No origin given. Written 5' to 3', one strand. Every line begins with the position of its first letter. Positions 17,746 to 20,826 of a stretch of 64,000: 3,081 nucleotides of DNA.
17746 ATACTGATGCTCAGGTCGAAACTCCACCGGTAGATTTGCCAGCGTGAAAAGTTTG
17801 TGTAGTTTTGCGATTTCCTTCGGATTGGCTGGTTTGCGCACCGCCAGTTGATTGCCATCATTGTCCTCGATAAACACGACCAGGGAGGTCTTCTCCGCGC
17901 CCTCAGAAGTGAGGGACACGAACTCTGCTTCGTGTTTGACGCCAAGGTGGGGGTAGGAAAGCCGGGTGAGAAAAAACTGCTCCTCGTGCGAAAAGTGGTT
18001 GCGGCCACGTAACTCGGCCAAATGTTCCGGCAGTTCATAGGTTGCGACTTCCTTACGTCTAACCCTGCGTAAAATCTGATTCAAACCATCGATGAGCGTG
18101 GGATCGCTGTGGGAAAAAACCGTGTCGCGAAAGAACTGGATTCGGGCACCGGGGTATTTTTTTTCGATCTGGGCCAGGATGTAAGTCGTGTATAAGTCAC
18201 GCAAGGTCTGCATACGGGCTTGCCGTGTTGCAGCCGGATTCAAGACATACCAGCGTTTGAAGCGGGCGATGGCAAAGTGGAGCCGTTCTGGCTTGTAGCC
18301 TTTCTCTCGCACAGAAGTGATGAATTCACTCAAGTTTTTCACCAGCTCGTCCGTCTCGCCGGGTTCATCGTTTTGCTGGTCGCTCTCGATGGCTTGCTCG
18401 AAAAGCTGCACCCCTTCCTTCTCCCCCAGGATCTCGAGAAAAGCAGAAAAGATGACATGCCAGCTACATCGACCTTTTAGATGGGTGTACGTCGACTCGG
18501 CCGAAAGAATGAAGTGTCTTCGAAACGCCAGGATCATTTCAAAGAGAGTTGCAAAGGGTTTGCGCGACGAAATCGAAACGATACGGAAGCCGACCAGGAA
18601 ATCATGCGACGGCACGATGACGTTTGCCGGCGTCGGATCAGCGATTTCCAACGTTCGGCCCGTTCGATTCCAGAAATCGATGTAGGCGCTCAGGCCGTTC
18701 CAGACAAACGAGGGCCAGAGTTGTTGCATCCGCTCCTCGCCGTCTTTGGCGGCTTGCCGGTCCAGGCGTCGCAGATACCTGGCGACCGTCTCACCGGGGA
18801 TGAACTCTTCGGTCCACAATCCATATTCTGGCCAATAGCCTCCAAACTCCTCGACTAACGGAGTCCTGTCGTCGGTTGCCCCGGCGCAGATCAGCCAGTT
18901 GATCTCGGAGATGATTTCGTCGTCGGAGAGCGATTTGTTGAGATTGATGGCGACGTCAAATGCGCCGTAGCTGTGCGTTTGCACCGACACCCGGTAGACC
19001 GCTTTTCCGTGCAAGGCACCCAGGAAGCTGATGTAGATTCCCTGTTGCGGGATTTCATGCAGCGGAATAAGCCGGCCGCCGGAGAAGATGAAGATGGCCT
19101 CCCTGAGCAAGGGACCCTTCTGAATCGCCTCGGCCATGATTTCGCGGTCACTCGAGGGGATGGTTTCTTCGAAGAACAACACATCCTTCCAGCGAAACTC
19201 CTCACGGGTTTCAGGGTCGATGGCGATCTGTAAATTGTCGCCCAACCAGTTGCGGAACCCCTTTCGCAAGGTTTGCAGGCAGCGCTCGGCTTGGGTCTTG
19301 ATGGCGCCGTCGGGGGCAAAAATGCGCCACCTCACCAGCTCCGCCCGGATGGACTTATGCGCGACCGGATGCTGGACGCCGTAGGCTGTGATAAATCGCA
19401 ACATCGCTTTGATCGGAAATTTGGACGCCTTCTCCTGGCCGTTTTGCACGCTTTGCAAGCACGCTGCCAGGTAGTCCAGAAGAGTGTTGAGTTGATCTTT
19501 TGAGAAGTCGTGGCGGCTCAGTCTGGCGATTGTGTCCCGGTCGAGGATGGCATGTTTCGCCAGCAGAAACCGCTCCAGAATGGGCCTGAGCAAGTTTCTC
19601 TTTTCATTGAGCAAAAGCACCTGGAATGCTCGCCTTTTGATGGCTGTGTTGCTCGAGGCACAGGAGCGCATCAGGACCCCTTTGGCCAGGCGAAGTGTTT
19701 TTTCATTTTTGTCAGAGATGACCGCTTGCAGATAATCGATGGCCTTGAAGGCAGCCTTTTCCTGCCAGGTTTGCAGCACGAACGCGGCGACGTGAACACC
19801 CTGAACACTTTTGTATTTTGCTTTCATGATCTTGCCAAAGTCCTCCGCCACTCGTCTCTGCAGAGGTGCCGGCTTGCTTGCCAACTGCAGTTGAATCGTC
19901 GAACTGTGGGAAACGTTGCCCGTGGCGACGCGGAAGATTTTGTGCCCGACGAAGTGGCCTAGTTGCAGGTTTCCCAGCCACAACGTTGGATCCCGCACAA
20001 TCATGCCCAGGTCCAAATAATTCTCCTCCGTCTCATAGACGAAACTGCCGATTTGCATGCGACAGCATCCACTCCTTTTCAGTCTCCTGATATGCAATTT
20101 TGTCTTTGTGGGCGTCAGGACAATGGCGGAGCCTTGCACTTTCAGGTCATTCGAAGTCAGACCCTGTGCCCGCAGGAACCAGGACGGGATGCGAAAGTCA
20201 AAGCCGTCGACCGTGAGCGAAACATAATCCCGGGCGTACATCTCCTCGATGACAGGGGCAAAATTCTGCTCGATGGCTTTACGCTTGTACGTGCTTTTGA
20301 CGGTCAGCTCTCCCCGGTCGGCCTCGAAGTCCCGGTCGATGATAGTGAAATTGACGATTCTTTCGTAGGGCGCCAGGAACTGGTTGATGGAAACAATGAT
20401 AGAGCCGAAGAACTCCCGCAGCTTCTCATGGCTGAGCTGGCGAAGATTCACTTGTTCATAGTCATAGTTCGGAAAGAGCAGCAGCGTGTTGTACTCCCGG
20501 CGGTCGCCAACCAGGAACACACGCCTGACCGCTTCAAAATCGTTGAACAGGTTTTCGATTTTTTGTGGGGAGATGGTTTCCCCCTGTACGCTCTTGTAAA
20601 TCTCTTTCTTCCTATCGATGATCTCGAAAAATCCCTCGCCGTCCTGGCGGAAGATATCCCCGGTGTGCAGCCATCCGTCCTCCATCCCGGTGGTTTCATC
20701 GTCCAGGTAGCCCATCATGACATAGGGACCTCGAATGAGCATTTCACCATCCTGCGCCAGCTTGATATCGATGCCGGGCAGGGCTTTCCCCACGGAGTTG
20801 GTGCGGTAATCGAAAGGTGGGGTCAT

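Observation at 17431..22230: Roughly 1600-aa protein with an acyl-adenylate-forming enzyme core, about 900 aa of unknown sequence and a GNAT-like C-terminus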

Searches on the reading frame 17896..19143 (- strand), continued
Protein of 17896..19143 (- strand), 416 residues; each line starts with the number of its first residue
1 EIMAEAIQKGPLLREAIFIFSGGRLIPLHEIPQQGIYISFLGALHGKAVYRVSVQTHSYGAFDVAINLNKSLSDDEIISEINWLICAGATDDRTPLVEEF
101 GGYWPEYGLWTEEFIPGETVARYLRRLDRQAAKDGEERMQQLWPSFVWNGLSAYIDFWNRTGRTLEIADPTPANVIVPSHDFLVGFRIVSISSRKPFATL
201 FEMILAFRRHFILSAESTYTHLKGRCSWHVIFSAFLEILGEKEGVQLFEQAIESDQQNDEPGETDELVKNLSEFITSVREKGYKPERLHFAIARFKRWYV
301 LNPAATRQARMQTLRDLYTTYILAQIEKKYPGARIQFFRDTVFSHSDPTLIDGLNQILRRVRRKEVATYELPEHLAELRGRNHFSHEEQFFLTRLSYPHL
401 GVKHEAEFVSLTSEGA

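Call 54: search_protein_representatives(alignment_id=A3)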
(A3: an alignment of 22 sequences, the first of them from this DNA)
Query: 22 sequences, 416 profile positions. Proteins with E-value up to 0.001 (for the whole library): 350; up to 1e-10: 272; up to 1e-30: 163. The best 150 are listed.
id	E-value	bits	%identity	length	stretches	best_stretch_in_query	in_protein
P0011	5.2e-192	654.6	-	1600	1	2-415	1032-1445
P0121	3.6e-170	582.6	-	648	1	2-416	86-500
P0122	1.3e-167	574.2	-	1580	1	2-415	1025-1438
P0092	2.6e-165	566.6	-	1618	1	3-412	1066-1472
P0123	7.0e-165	565.2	-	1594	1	2-415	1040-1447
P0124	4.9e-156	536.1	-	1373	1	1-415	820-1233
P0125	2.8e-154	530.3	-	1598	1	2-415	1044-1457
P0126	3.8e-151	520.0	-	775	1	2-410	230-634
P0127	6.1e-149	512.7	-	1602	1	2-415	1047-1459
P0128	1.3e-148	511.6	-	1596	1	2-412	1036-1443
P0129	5.7e-146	502.9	-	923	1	1-415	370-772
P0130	1.8e-145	501.2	-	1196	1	1-416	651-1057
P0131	5.6e-141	486.5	-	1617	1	1-415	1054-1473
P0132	5.4e-140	483.2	-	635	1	1-415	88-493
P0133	3.5e-138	477.3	-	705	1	2-415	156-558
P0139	7.8e-122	423.4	-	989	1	2-415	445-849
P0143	9.0e-119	413.3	-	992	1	3-411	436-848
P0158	1.2e-102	360.1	-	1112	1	2-415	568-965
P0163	1.4e-92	327.0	-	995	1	2-412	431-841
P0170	5.5e-87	308.6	-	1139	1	3-412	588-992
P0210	6.1e-48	180.0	-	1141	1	3-401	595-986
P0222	1.8e-45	171.9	-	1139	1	1-402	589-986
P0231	1.2e-42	162.6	-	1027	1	2-407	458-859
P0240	6.5e-41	156.8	-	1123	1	2-410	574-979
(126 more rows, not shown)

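Call 57: search_protein_families(library=pfam, proteins=[P0139, P0143, P0163, P0158, P0170, P0210, P0222, P0240, P0231], max_evalue=0.001)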
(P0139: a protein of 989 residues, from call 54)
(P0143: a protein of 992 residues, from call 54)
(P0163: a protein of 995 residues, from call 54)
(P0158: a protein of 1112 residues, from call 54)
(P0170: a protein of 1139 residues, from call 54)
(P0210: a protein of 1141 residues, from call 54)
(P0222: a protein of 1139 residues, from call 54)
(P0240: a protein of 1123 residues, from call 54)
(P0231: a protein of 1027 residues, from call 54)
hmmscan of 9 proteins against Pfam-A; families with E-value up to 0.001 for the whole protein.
P0139 (989 aa): 4 families
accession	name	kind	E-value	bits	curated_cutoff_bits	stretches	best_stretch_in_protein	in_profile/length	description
PF00583.31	Acetyltransf_1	-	5.6e-11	43.2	20.7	1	893-962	28-97/116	Acetyltransferase (GNAT) family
PF13508.13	Acetyltransf_7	-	1.3e-08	35.5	27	1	897-977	2-83/84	Acetyltransferase (GNAT) domain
PF23562.2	AMP-binding_C_3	-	2.1e-07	31.8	20.8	1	1-94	34-122/124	AMP-binding enzyme C-terminal domain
PF14542.12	Acetyltransf_CG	-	3.7e-05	24.2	30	1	902-959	4-59/80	GCN5-related N-acetyl-transferase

P0143 (992 aa): 3 families
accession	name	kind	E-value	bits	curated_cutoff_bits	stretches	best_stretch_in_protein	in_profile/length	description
PF00583.31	Acetyltransf_1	-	7.5e-07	29.9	20.7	1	892-978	27-116/116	Acetyltransferase (GNAT) family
PF13673.13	Acetyltransf_10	-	7.2e-05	23.2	23.6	1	878-965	7-92/128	Acetyltransferase (GNAT) domain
PF13508.13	Acetyltransf_7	-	0.00017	22.4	27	1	902-979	4-83/84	Acetyltransferase (GNAT) domain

P0163 (995 aa): 4 families
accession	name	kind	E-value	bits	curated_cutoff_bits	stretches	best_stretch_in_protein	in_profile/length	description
PF00583.31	Acetyltransf_1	-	5.5e-10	40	20.7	1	893-957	33-98/116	Acetyltransferase (GNAT) family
PF13508.13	Acetyltransf_7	-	1.8e-08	35.1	27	1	893-970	3-82/84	Acetyltransferase (GNAT) domain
PF14542.12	Acetyltransf_CG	-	1.1e-05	25.9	30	1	897-956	4-62/80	GCN5-related N-acetyl-transferase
PF13673.13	Acetyltransf_10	-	0.00019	21.8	23.6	1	883-952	20-85/128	Acetyltransferase (GNAT) domain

P0158 (1112 aa): 4 families
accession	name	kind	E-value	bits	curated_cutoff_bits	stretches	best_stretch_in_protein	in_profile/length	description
PF23562.2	AMP-binding_C_3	-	6.5e-11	43.1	20.8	1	93-209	8-122/124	AMP-binding enzyme C-terminal domain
PF00583.31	Acetyltransf_1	-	6.5e-06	26.8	20.7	1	1010-1074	28-94/116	Acetyltransferase (GNAT) family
PF13508.13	Acetyltransf_7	-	0.00039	21.2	27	0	1014-1092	3-83/84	Acetyltransferase (GNAT) domain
PF13673.13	Acetyltransf_10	-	0.00053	20.4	23.6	1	991-1073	7-85/128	Acetyltransferase (GNAT) domain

P0170 (1139 aa): 6 families
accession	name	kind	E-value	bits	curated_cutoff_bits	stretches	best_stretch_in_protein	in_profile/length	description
PF23562.2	AMP-binding_C_3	-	2e-11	44.8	20.8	1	127-241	7-123/124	AMP-binding enzyme C-terminal domain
PF00501.34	AMP-binding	-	3.1e-11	43.1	29.9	1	5-83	287-381/384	AMP-binding enzyme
PF00583.31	Acetyltransf_1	-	8.7e-08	32.9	20.7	1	1034-1121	27-116/116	Acetyltransferase (GNAT) family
PF13508.13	Acetyltransf_7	-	9.8e-07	29.5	27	1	1047-1122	5-83/84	Acetyltransferase (GNAT) domain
PF14542.12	Acetyltransf_CG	-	3.3e-05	24.4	30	1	1050-1118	6-73/80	GCN5-related N-acetyl-transferase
PF13673.13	Acetyltransf_10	-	0.00044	20.7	23.6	1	1021-1123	7-109/128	Acetyltransferase (GNAT) domain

P0210 (1141 aa): 6 families
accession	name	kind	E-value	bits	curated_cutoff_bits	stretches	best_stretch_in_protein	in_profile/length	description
PF23562.2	AMP-binding_C_3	-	1.7e-09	38.6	20.8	1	125-243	7-122/124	AMP-binding enzyme C-terminal domain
PF00501.34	AMP-binding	-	6.4e-07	28.9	29.9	1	6-76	288-363/384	AMP-binding enzyme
PF00583.31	Acetyltransf_1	-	7.4e-07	29.9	20.7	1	1046-1124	30-114/116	Acetyltransferase (GNAT) family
PF13508.13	Acetyltransf_7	-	0.00019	22.2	27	1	1048-1127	2-83/84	Acetyltransferase (GNAT) domain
PF13673.13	Acetyltransf_10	-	0.00034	21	23.6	1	1046-1128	27-109/128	Acetyltransferase (GNAT) domain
PF14542.12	Acetyltransf_CG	-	0.00042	20.8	30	1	1050-1124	1-74/80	GCN5-related N-acetyl-transferase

P0222 (1139 aa): 5 families
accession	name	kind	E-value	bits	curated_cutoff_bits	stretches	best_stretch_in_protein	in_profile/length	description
PF00583.31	Acetyltransf_1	-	9.8e-13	48.8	20.7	1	1041-1125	28-116/116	Acetyltransferase (GNAT) family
PF23562.2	AMP-binding_C_3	-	2e-11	44.8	20.8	1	122-240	7-122/124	AMP-binding enzyme C-terminal domain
PF13508.13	Acetyltransf_7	-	4.9e-08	33.7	27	1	1050-1126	7-83/84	Acetyltransferase (GNAT) domain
PF13673.13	Acetyltransf_10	-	5.8e-08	33.2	23.6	1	1055-1128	37-110/128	Acetyltransferase (GNAT) domain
PF00501.34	AMP-binding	-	1.9e-05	24.1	29.9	1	3-65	288-355/384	AMP-binding enzyme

P0240 (1123 aa): 4 families
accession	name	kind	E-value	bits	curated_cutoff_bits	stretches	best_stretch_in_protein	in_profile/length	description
PF23562.2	AMP-binding_C_3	-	1.2e-11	45.5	20.8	1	108-224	8-122/124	AMP-binding enzyme C-terminal domain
PF00583.31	Acetyltransf_1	-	3.9e-07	30.8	20.7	1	1029-1103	28-104/116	Acetyltransferase (GNAT) family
PF13508.13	Acetyltransf_7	-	3.7e-05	24.4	27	1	1034-1111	3-83/84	Acetyltransferase (GNAT) domain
PF14542.12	Acetyltransf_CG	-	0.00042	20.8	30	1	1039-1095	6-61/80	GCN5-related N-acetyl-transferase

P0231 (1027 aa): 5 families
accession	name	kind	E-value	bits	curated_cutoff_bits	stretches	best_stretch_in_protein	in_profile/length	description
PF23562.2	AMP-binding_C_3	-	1.2e-09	39.1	20.8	1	7-108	26-123/124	AMP-binding enzyme C-terminal domain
PF00583.31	Acetyltransf_1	-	1e-07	32.7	20.7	1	904-981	21-99/116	Acetyltransferase (GNAT) family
PF13508.13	Acetyltransf_7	-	2.1e-05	25.2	27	1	915-978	2-65/84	Acetyltransferase (GNAT) domain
PF13673.13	Acetyltransf_10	-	0.00015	22.2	23.6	1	893-976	7-86/128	Acetyltransferase (GNAT) domain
PF16295.10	TetR_C_10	-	0.00034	21.3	28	1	360-418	13-71/132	Tetracyclin repressor-like, C-terminal domain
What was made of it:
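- Tried and rejected: The 990-aa and 1,120-1,140-aa hits looked like a separate architecture, but they start mid-way through the AMP-binding profile, so they are 5'-truncated gene calls (calls 54, 57).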

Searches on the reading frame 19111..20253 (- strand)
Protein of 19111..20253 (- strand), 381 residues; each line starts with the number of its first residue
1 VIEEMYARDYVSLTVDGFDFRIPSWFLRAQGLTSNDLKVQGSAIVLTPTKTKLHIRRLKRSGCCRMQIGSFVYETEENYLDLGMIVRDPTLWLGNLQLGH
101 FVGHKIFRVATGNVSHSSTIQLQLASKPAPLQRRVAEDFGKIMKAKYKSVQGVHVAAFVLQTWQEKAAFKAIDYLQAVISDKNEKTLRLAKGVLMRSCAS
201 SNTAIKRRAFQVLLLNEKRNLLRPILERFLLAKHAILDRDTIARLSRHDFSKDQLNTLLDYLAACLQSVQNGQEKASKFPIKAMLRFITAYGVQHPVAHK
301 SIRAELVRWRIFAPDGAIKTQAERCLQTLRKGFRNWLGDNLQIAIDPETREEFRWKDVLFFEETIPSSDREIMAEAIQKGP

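Call 62: predict_structure(alignment_id=A4)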
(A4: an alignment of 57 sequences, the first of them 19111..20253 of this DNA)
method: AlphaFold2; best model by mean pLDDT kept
length: 381 residues; sequences in the alignment: 57
mean_pLDDT: 89.8   pTM: 0.85
mean pLDDT of the five models: 89.8, 89.3, 89.1, 88.4, 87.7
residues with pLDDT >= 90: 283; 70-90: 65; 50-70: 29; < 50: 4
segments of 3 or more residues with pLDDT < 50: none
pLDDT, mean of each block of 10 residues (from residue 1): 63 95 94 97 96 92 89 94 93 96 85 67 90 98 97 98 97 98 94 95 95 92 93 85 95 95 93 85 96 92 97 93 97 73 69 71 89 79 56
secondary structure, 60 per line:
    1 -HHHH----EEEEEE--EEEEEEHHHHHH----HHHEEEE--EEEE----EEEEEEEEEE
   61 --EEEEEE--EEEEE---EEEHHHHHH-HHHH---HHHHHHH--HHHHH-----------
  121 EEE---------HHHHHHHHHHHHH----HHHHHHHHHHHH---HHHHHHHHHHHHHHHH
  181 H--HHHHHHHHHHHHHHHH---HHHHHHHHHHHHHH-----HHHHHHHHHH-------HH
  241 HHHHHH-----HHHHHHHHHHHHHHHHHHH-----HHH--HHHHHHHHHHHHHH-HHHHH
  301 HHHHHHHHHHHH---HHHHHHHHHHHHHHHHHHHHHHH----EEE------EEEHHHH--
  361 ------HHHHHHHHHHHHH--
elements in order: H2-5 E10-15 E18-23 H24-29 E37-40 E43-46 E51-60 E63-68 E71-75 E79-81 H82-87 H89-92 H96-102 H105-109 E121-123 H133-145 H150-161 H165-181 H184-199 H203-216 H222-231 H239-246 H252-270 H281-294 H296-312 H316-338 E343-345 E352-354 H355-358 H367-379

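Call 64: fold_search(model_id=the predicted structure, library=pdb)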
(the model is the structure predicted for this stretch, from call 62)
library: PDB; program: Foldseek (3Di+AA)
matches with E <= 10: 604; with E <= 0.001: 0
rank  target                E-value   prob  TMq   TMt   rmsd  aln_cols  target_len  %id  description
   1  7tmt_P                3.6e-02  0.94  0.19  0.17  14.6       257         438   16  V-ATPase from Saccharomyces cerevisiae, State 3 (released 2022-04-20)
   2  6wx8_C                4.7e-02  0.96  0.27  0.25  11.8       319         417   11  SOX2 bound to Importin-alpha 3 (released 2020-10-28)
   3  9qpq_I                5.4e-02  0.84  0.22  0.25  14.1       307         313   10  The structure of the COPI leaf bound to GOLPH3 (released 2025-10-22)
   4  6u1s_A                7.4e-02  0.44  0.12  0.14  16.0       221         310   10  Cryo-EM structure of a de novo designed 16-helix transmembrane nanopore, TMHC8_R. (released 2020-08-19)
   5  3zik_B                9.6e-02  0.75  0.19  0.20  12.2       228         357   13  Structure of the Wpl1 protein (released 2013-02-20)
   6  4uae_A                1.1e-01  0.90  0.27  0.25  12.7       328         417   10  Importin alpha 3 delta IBB in complex with Influenza PB2 Nuclear Localization Domain (released 2015-02-04)
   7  6e9t_A                1.2e-01  0.21  0.11  0.16  16.4       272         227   12  DHF58 filament (released 2018-11-21)
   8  7rfy_A                1.2e-01  0.96  0.26  0.25  10.4       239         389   15  Importin alpha3 in complex with MERS ORF4B (released 2021-07-28)
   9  7oho_AAA              1.2e-01  0.89  0.22  0.15  17.3       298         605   12  Crystal structure of AP2 FCHO2 chimera (released 2022-06-01)
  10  3fey_C                1.3e-01  0.90  0.28  0.26  10.4       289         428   11  Crystal structure of the CBC-importin alpha complex. (released 2009-08-11)
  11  8fbk                  1.3e-01  0.84  0.20  0.32  16.6       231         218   11  Improving the secretion of designed protein assemblies through negative design of cryptic transmembrane domains (released 2023-03-22)
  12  9qpq_J                1.4e-01  0.57  0.19  0.22  14.5       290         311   12  The structure of the COPI leaf bound to GOLPH3 (released 2025-10-22)
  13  2qiz                  1.6e-01  0.28  0.18  0.10  15.7       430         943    9  Structure of the yeast U-box-containing ubiquitin ligase Ufd2p (released 2007-09-18)
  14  8e0n_A                1.6e-01  0.21  0.12  0.19  16.4       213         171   12  Homotrimeric variant of tcTRP9, BGL18 (released 2023-04-12)
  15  3gs3                  1.6e-01  0.87  0.22  0.31  11.4       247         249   12  Structure of the N-terminal HEAT Domain of Symplekin from D. melanogaster (released 2009-07-14)
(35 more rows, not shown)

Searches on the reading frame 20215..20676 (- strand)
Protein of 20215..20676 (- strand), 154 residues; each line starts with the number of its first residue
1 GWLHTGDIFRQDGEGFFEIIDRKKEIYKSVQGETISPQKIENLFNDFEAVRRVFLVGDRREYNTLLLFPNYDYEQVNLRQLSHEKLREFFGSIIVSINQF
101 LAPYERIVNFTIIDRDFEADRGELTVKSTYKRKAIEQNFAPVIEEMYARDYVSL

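Call 37: search_solved_structures(query=window:20215-20676:-, max_evalue=0.001, show_alignments=5)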
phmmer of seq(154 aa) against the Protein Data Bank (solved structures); distinct sequences matched with E-value up to 0.001: 18.
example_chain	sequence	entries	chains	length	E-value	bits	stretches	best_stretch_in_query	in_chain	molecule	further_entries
8ivi_A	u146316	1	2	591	1.3e-07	34.9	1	1-58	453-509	Medium/long-chain-fatty-acid--CoA ligase FadD8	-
5mso_A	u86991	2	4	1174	3.7e-07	33.5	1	1-148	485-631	Carboxylic acid reductase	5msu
8hsy_A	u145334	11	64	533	2.5e-06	30.8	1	1-58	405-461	Acyl-acyl carrier protein synthetase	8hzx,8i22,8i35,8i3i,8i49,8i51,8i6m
8jyl_A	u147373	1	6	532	2.5e-06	30.8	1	1-58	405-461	Acyl-acyl carrier protein synthetase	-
8r2q_A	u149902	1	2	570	5.2e-05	26.5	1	1-58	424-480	Probable fatty-acid-CoA ligase FadD5 (Fatty-acid-CoA synthetase) (Fatty-acid-CoA synthase)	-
8ppp_A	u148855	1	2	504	5.5e-05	26.4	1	1-58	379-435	Fatty-acyl-CoA synthase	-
8wev_A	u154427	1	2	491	5.5e-05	26.4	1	1-57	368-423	Feruloyl-CoA Synthetase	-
8pyy_A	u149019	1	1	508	5.6e-05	26.4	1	1-58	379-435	Fatty-acyl-CoA synthase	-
8pyx_A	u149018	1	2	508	5.6e-05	26.4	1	1-58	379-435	Fatty-acyl-CoA synthase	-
8weu_A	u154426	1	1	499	5.6e-05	26.4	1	1-57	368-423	Fatty-acyl-CoA synthase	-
6abh_A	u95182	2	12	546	8.1e-05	25.9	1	1-56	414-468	Red-bioluminescence eliciting luciferase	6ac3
6oz1_A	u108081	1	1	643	0.00014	25.1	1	1-147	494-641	Oxidoreductase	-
5x8f_A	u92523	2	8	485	0.00033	23.9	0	1-54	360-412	2-succinylbenzoate--CoA ligase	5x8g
5msc_A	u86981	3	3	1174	0.00037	23.8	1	1-148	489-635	Carboxylic acid reductase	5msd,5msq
7kyd_A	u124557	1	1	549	0.00039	23.7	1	1-61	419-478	Long-chain fatty-acyl-CoA synthetase CG6178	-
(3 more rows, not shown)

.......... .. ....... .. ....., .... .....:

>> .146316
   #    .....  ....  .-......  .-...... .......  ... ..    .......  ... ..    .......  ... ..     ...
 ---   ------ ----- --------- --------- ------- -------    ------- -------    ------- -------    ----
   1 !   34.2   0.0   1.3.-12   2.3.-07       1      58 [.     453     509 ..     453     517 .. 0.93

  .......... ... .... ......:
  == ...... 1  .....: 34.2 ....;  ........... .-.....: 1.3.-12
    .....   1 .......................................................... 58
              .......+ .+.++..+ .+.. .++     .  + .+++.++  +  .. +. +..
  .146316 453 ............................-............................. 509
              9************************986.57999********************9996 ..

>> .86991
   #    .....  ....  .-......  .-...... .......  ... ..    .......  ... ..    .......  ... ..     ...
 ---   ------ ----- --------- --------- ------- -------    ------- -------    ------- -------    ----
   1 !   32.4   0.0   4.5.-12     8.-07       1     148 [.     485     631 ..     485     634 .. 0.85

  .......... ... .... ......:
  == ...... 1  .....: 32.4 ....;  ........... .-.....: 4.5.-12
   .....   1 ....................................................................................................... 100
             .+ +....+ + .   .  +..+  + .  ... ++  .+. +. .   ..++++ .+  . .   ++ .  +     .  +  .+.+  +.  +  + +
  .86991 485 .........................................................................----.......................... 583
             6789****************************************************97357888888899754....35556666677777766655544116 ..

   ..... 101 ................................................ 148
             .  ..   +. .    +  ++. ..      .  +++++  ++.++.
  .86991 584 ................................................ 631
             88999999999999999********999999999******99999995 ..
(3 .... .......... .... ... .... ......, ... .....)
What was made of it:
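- On ANL superfamily (AMP-forming acyl-CoA ligases): In the alignment to CAR 5mso, T647 falls in the column of the lysine in CAR's 'GIRK' (call 37).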
